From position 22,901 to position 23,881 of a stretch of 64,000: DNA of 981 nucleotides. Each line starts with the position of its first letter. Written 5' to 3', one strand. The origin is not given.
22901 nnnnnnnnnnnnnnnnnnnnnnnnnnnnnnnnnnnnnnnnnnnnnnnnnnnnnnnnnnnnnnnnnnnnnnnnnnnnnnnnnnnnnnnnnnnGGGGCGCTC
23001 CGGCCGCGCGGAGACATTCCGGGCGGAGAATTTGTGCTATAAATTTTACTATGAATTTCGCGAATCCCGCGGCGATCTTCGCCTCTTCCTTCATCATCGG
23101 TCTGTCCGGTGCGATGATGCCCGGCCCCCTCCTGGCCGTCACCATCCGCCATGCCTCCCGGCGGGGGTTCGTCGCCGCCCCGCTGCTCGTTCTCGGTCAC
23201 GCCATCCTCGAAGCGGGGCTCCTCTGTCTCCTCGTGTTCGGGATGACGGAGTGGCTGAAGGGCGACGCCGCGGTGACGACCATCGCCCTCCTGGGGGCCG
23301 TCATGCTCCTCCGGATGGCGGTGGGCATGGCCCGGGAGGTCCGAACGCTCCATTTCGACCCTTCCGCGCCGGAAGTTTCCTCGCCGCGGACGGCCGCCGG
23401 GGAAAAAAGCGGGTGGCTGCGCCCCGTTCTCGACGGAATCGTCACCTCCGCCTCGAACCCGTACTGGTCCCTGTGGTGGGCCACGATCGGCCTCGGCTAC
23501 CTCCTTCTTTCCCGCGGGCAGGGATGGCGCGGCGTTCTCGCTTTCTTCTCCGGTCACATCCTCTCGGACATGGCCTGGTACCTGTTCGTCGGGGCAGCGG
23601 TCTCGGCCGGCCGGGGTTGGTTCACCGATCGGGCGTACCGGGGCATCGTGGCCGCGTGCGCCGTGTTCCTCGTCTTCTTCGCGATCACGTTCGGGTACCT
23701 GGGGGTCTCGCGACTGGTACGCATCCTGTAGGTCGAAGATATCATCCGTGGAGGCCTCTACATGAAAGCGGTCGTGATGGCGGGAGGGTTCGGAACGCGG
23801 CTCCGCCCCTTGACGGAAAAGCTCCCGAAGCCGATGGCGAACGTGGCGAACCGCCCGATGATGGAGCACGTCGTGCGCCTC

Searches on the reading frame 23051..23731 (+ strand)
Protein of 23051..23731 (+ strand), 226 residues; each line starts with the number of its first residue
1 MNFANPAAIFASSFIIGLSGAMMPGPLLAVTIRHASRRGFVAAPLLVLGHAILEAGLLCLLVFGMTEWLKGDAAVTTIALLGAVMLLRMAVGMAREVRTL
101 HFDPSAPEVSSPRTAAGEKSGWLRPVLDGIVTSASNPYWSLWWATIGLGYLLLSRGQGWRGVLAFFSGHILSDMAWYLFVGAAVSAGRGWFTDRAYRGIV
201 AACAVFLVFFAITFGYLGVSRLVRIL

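Call 62: search_protein_families(library=pfam, proteins=[window:23051-23731:+])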
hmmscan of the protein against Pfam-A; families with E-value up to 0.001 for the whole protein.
window:23051-23731:+ (226 aa): 1 family
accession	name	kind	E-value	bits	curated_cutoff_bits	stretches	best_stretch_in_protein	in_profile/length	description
PF01810.24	LysE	-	1.6e-29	103.3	25.6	1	18-216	1-191/193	LysE type translocator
